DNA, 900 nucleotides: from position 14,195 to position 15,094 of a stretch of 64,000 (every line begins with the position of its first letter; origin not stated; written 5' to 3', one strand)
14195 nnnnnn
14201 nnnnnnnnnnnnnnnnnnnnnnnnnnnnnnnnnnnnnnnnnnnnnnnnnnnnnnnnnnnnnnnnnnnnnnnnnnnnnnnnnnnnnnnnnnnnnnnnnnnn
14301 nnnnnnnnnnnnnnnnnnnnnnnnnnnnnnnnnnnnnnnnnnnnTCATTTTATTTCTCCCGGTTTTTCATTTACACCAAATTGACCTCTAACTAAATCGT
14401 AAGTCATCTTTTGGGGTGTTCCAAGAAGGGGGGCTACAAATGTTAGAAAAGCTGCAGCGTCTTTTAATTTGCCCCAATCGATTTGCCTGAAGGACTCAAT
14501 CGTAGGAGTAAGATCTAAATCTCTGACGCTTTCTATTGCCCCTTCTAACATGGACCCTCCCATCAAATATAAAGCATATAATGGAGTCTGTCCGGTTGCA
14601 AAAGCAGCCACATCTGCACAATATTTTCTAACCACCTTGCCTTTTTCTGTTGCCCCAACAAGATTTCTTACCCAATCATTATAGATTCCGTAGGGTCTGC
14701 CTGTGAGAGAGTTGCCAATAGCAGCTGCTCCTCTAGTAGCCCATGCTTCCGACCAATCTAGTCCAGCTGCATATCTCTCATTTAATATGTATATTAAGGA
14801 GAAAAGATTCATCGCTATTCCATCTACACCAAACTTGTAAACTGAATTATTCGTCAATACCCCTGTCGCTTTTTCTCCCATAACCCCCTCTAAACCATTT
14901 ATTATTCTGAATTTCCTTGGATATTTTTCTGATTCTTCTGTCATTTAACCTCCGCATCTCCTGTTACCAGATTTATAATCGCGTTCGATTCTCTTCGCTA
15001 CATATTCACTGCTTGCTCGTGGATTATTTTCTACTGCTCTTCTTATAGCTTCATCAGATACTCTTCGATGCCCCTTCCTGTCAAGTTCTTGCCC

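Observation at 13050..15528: Tightly coupled minus-strand operon of five or six proteins without recognisable families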

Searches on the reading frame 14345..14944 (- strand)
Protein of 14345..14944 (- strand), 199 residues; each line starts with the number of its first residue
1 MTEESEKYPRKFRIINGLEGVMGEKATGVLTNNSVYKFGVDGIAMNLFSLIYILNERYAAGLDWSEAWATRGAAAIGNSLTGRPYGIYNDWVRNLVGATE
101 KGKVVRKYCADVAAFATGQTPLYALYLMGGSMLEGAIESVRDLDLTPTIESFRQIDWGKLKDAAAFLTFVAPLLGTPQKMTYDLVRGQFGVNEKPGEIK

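Call 3: search_protein_families(library=pfam, proteins=[window:14345-14944:-], max_evalue=1)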
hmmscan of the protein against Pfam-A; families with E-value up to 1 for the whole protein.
window:14345-14944:- (199 aa): 1 family
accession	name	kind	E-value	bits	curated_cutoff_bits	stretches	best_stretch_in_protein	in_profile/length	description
PF06610.18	AlaE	-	1.8e-12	47.9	25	1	34-140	5-113/141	L-alanine exporter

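Call 4: search_protein_families(library=padloc, proteins=[window:14345-14944:-], max_evalue=1)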
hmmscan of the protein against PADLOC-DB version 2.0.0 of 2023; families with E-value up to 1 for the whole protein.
window:14345-14944:- (199 aa): 0 families

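Call 5: search_protein_families(library=phrogs, proteins=[window:14345-14944:-], max_evalue=1)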
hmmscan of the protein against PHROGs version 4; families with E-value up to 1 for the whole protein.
window:14345-14944:- (199 aa): 1 family
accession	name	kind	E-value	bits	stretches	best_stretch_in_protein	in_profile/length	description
phrog_17251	-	moron, auxiliary metabolic gene and host takeover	0.22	12.5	1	120-142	14-36/62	membrane protein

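Call 6: search_protein_families(library=ncbifam, proteins=[window:14345-14944:-], max_evalue=1)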
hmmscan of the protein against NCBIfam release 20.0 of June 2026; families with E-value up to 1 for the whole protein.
window:14345-14944:- (199 aa): 0 families

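Call 11: find_encoding_contigs(protein=window:14345-14944:-, flank=8000, max_places=8)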
Protein window:14345-14944:- (199 aa): 11 contigs read that carry it; 5 places shown.
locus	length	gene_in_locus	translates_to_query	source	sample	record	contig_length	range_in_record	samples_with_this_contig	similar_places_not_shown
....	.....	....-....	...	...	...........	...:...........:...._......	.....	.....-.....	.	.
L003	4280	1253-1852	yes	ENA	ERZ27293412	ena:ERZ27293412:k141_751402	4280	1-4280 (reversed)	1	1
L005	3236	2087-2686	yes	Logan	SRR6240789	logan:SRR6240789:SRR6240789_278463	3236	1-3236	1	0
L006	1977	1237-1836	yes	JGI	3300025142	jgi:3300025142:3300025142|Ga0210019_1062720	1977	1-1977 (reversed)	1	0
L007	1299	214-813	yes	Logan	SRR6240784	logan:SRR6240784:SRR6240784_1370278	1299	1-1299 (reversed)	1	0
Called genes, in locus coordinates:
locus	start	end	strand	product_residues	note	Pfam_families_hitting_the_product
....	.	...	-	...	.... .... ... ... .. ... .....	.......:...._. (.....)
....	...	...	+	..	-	-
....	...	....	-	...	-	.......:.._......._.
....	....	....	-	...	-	-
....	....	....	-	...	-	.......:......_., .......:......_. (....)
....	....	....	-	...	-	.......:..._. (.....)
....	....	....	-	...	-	-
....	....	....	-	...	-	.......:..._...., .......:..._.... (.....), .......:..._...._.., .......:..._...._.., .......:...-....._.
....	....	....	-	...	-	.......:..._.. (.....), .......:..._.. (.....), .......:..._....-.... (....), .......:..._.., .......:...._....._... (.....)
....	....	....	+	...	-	-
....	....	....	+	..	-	-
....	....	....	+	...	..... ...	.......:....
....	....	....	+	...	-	-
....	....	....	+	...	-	-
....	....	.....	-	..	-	-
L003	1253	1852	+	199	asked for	PF06610:AlaE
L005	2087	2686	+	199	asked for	PF06610:AlaE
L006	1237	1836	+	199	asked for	PF06610:AlaE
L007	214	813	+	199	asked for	PF06610:AlaE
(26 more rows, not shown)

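Call 36: find_homologous_proteins(query=window:14345-14944:-, max_evalue=0.001)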
Query window:14345-14944:- (199 aa): 22 proteins with E <= 0.001 among 251 candidates.
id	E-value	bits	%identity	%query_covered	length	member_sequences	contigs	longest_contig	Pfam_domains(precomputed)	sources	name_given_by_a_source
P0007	8.2e-129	445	100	100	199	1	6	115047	PF06610.19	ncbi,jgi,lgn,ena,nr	ncbi:hypothetical protein COU60_03960 [Candidatus Pacearchaeota archaeon CG10_big_fil_rev_8_21_14_0_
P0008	1.5e-69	252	59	93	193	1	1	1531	PF06610.19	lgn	-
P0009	8.8e-54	200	54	91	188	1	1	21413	PF06610.19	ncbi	-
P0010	2.1e-48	182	46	92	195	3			PF06610.19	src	-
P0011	3.3e-47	179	48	88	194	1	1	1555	PF06610.19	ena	-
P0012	3.6e-46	175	46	87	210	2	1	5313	PF06610.19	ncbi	ncbi:MAG: L-alanine exporter AlaE [Candidatus Nanoarchaeia archaeon]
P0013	6.9e-45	171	47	89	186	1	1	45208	PF06610.19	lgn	-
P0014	3.3e-43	166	48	89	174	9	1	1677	PF06610.19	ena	-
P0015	1.9e-42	163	47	90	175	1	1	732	PF06610.19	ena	-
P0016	5.4e-42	162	47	89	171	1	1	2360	PF06610.19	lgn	-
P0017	5.6e-42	162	50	89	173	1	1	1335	PF06610.19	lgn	-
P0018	8.4e-41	158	49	89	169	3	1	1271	PF06610.19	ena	-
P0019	2.5e-40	156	46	90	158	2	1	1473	PF06610.19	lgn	-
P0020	3.1e-40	156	48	89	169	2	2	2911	PF06610.19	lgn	-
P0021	3.3e-40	156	48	89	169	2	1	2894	PF06610.19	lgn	-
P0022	4.5e-40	155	44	89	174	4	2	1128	PF06610.19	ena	-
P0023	8.6e-39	151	46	89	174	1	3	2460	PF06610.19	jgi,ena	-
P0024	9.7e-38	148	47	92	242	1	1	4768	PF06610.19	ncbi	-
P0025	3.8e-33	133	43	91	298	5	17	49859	PF06610.19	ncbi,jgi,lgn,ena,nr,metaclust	ncbi:L-alanine exporter AlaE [Candidatus Woesearchaeota archaeon]|nr:L-alanine exporter AlaE [Candid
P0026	3.0e-32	130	56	57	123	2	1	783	PF06610.19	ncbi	-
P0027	1.2e-31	128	45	78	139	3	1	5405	PF06610.19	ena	-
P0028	1.3e-30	124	44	81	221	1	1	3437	PF06610.19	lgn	-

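Call 37: find_encoding_contigs(protein=P0009, flank=6000, max_places=3)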
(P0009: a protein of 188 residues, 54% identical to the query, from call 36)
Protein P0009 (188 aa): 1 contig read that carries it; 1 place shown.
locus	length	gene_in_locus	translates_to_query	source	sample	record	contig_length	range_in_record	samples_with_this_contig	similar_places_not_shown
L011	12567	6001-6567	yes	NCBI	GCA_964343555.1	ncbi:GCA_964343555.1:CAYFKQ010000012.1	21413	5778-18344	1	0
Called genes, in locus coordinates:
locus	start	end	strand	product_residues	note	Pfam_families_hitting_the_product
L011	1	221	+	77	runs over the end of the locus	-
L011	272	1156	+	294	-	-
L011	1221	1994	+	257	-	PF27536:UbiB_helical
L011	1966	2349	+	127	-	-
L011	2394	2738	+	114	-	PF08241:Methyltransf_11 (faint), PF08242:Methyltransf_12 (weak), PF13649:Methyltransf_25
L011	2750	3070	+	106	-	-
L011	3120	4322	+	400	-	-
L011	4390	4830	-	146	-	PF09835:DUF2062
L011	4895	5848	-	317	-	PF08279:HTH_11 (faint), PF13404:HTH_AsnC-type, PF13412:HTH_24 (weak)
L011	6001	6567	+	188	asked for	PF06610:AlaE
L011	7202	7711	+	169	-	PF01256:Carb_kinase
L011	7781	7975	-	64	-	PF00313:CSD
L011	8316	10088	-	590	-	PF00324:AA_permease, PF13520:AA_permease_2, PF01209:Ubie_methyltran (weak), PF13489:Methyltransf_23, PF13847:Methyltransf_31, PF08241:Methyltransf_11, PF08242:Methyltransf_12, PF13649:Methyltransf_25, +1 more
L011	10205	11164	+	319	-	PF01297:ZnuA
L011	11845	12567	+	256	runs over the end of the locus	PF00950:ABC-3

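Call 38: find_encoding_contigs(protein=P0013, flank=6000, max_places=3)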
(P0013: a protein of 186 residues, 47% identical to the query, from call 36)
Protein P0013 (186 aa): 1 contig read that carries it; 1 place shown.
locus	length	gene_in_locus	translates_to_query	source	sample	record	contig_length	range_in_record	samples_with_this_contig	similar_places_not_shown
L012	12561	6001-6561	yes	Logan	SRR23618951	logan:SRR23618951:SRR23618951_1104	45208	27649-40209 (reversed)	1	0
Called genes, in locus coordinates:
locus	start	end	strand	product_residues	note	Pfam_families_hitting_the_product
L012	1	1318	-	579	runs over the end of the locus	PF01411:tRNA-synt_2c, PF07973:tRNA_SAD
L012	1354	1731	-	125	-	-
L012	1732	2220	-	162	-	-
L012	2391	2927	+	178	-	PF02002:TFIIE_alpha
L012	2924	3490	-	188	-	PF02163:Peptidase_M50 (faint)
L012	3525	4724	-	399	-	PF04894:Nre_N, PF04895:Nre_C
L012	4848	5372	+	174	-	PF06610:AlaE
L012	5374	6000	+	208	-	-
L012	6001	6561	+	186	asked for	PF06610:AlaE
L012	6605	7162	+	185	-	PF00827:Ribosomal_L15e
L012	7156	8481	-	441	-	PF01381:HTH_3 (weak), PF13338:AbiEi_4 (faint)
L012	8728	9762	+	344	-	PF01368:DHH (weak), PF02272:DHHA1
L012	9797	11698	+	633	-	PF01841:Transglut_core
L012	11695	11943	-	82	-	-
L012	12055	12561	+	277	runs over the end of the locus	PF13263:PHP_C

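Call 39: find_encoding_contigs(protein=P0025, flank=6000, max_places=4)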
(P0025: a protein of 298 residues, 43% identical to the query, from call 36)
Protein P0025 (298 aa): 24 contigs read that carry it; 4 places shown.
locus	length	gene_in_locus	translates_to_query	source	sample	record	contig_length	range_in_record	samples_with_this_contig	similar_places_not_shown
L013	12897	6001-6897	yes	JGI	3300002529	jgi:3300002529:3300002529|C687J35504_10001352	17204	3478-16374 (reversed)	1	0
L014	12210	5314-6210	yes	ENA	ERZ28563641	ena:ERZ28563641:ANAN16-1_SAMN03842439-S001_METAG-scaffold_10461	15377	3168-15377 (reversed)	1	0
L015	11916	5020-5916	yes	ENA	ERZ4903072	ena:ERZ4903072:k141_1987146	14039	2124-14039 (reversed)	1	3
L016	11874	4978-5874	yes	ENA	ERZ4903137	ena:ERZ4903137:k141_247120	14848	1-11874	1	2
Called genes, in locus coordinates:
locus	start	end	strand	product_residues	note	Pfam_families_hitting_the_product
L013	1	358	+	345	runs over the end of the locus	PF02005:TRM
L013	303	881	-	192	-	-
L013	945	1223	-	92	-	PF00736:EF1_GNE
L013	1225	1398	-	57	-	PF07754:Ribosomal_aS21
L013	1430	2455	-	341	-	PF01137:RTC, PF05189:RTC_insert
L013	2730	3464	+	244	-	PF24034:DUF7343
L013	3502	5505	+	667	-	PF17391:Urocanase_N, PF01175:Urocanase, PF17392:Urocanase_C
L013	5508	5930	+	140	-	PF03479:PCC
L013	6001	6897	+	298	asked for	PF06610:AlaE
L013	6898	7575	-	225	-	PF04967:HTH_10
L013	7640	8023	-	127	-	PF07166:DUF1398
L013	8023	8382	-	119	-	-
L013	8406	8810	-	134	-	PF00885:DMRL_synthase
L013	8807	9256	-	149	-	PF00885:DMRL_synthase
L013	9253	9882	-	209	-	PF09339:HTH_IclR (faint), PF12802:MarR_2, PF12840:HTH_20 (faint), PF13545:HTH_Crp_2 (weak), PF01022:HTH_5 (weak), PF01047:MarR (weak), PF13412:HTH_24 (weak), PF01982:CTP-dep_RFKase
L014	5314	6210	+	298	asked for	PF06610:AlaE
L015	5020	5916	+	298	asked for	PF06610:AlaE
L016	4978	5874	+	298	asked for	PF06610:AlaE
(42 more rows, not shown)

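Call 42: find_encoding_contigs(protein=P0008, flank=6000, max_places=3)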
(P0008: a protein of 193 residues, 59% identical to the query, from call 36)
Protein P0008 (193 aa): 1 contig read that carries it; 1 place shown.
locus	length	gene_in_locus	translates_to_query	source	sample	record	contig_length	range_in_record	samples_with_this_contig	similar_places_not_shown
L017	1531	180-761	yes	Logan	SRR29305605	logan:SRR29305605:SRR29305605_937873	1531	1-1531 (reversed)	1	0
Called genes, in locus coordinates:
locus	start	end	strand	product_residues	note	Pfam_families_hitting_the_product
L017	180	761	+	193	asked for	PF06610:AlaE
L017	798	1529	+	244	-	?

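Call 43: find_encoding_contigs(protein=P0012, flank=6000, max_places=3)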
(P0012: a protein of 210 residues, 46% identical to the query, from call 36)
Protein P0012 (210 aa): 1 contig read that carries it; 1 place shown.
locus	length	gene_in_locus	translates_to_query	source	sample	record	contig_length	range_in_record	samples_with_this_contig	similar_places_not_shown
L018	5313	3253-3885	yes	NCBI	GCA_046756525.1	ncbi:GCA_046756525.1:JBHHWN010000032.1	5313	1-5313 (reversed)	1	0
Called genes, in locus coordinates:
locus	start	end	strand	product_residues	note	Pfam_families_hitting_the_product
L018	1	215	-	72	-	?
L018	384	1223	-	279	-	PF00480:ROK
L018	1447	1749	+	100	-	-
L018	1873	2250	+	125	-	PF10049:DUF2283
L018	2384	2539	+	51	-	-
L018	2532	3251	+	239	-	-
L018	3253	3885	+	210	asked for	PF06610:AlaE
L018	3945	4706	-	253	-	PF01978:TrmB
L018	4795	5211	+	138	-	-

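Call 44: find_encoding_contigs(protein=P0024, flank=6000, max_places=3)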
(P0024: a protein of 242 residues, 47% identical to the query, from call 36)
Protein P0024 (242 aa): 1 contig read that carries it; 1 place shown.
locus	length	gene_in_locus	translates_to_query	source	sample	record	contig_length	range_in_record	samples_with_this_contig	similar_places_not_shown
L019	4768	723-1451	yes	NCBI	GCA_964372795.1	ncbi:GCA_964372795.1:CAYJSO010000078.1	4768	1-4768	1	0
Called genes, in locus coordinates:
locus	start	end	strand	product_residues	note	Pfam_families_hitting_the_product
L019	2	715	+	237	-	?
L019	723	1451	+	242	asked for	PF06610:AlaE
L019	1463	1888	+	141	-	-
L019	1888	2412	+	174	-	-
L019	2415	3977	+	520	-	PF00391:PEP-utilizers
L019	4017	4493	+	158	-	-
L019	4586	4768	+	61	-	?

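Call 51: find_related_loci(query=A2, collection=genome_contigs, flank=6000)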
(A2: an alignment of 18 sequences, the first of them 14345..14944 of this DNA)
Query A2 (199 aa) in genome_contigs; peptide patterns used: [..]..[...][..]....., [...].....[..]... (x = any residue, [..] = any of these).
14 stretches matched a pattern; 7 encode a relative of the query (tblastn E <= 1e-3); 7 distinct loci.
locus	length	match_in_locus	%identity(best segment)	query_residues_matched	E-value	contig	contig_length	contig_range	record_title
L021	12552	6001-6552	47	11-194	2e-56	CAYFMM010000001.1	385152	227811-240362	MAG TPA_asm: uncultured Methanosarcinales archaeon isolate ERP019367_co1_44 genome assembly, contig: NODE_30_length_3851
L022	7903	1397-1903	46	14-199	9e-50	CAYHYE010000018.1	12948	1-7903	MAG TPA_asm: Candidatus Woesearchaeota archaeon isolate ERP119705_co17_292 genome assembly, contig: NODE_6727_length_129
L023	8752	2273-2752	45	11-193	6e-47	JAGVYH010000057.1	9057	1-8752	Candidatus Woesearchaeota archaeon isolate RIFCSPHIGHO2_02_FULL_33_21 rifcsphigho2_02_scaffold_18408, whole genome shotg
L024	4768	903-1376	47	17-199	3e-44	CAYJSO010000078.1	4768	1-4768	MAG TPA_asm: uncultured Methanosarcinales archaeon isolate ERP125453_co1_298 genome assembly, contig: NODE_24382_length_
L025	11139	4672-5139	43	14-192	1e-40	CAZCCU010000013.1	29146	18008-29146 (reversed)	MAG TPA_asm: uncultured Methanosarcinales archaeon isolate SRP119689_co1_339 genome assembly, contig: NODE_1992_length_2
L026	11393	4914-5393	43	12-194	2e-40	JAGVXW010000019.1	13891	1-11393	Candidatus Woesearchaeota archaeon isolate RIFCSPLOWO2_01_FULL_53_31 rifcsplowo2_01_scaffold_20068, whole genome shotgun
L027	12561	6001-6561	44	14-195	4e-40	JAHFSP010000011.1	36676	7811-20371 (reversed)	MAG: Candidatus Woesearchaeota archaeon isolate nzgw60 NODE_262_length_36677_cov_5.358135, whole genome shotgun sequence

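Call 55: search_protein_families(library=pfam, proteins=[L021:5481-6026:+, L027:4571-5989:+, L027:6560-7132:-, L017:798-1529:+, L018:2532-3251:+, L019:2-715:+, L019:1463-1888:+, L019:1888-2412:+, L012:5374-6000:+], max_evalue=0.01)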
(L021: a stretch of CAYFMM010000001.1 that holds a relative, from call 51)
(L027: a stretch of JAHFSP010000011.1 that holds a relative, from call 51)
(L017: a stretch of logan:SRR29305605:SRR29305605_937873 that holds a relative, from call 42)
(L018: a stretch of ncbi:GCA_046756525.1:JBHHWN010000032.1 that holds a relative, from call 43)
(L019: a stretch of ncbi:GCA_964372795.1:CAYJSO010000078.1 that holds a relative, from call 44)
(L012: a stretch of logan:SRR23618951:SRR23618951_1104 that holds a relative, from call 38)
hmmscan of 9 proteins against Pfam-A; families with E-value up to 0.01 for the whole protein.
L021:5481-6026:+ (181 aa): 1 family
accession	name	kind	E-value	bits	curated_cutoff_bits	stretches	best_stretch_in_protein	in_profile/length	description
PF04073.20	tRNA_edit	-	2e-26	92.9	25.5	1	42-159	3-122/123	Aminoacyl-tRNA editing domain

L027:4571-5989:+ (472 aa): 1 family
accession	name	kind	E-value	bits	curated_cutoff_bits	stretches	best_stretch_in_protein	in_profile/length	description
PF04055.27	Radical_SAM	-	0.0017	19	29.5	0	164-338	3-157/166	Radical SAM superfamily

L027:6560-7132:- (190 aa): 1 family
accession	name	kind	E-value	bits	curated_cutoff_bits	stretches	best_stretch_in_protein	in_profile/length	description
PF01997.21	Translin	-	4.4e-25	89.3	25.9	2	101-185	118-205/205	Translin family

L017:798-1529:+ (244 aa): 3 families
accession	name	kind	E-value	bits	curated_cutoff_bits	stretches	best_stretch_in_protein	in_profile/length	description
PF00009.33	GTP_EFTU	-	8.1e-56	189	26.5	1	6-209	2-180/188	Elongation factor Tu GTP binding domain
PF01926.29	MMR_HSR1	-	4.8e-07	30.3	21.9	1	64-147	25-113/113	50S ribosome-binding GTPase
PF08477.19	Roc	-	0.0093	16.6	27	0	49-149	10-119/119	Ras of Complex, Roc, domain of DAPkinase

L018:2532-3251:+ (239 aa): 0 families

L019:2-715:+ (237 aa): 0 families

L019:1463-1888:+ (141 aa): 0 families

L019:1888-2412:+ (174 aa): 0 families

L012:5374-6000:+ (208 aa): 1 family
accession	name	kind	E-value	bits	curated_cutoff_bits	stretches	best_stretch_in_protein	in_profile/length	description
PF06610.18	AlaE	-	6.6e-05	23.5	25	1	13-145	9-140/141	L-alanine exporter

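Call 92: search_solved_structures(query=A2, max_evalue=10)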
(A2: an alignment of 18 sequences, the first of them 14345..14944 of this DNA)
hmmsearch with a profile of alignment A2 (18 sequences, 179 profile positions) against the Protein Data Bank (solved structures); distinct sequences matched with E-value up to 10: 10.
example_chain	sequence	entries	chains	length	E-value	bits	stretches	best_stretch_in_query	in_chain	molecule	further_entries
9ka7_C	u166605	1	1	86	0.28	14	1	5-70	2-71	Acyl carrier protein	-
2lon_A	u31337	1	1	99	0.66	12.8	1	61-89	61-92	HIG1 domain family member 1B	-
9ka6_C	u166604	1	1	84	0.73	12.6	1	6-70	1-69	Acyl carrier protein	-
4ihf_G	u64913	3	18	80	0.93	12.3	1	7-70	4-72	Acyl carrier protein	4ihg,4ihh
6klf_A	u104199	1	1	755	0.99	12.2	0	88-124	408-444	1,4-alpha-glucan branching enzyme GlgB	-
7dve_A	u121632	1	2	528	1.1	12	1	33-79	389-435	6'''-hydroxyparomomycin C oxidase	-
1l0i_A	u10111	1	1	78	1.2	11.9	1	8-70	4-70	Acyl carrier protein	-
3ejb_A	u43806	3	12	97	1.4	11.7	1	6-70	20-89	Acyl carrier protein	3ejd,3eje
1l0h_A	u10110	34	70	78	1.4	11.7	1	8-70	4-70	ACYL CARRIER PROTEIN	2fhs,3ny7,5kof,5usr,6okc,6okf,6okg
6u0j_B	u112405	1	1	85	1.8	11.4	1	8-70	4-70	Acyl carrier protein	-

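Call 96: predict_structure(alignment_id=A2)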
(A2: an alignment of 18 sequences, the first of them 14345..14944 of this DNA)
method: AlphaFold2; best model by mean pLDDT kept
length: 199 residues; sequences in the alignment: 18
mean_pLDDT: 81.0   pTM: 0.64
mean pLDDT of the five models: 81.0, 78.8, 78.2, 75.6, 73.8
residues with pLDDT >= 90: 27; 70-90: 148; 50-70: 11; < 50: 13
segments of 3 or more residues with pLDDT < 50: 1-8, 195-199
pLDDT, mean of each block of 10 residues (from residue 1): 48 79 86 86 81 80 82 77 76 87 86 88 84 89 95 88 87 76 85 55
secondary structure, 60 per line:
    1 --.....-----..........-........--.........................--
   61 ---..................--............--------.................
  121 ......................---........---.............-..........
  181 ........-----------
elements in order: H3-7 H13-22 H24-31 H34-58 H64-81 H84-95 H104-142 H146-153 H157-169 H171-188
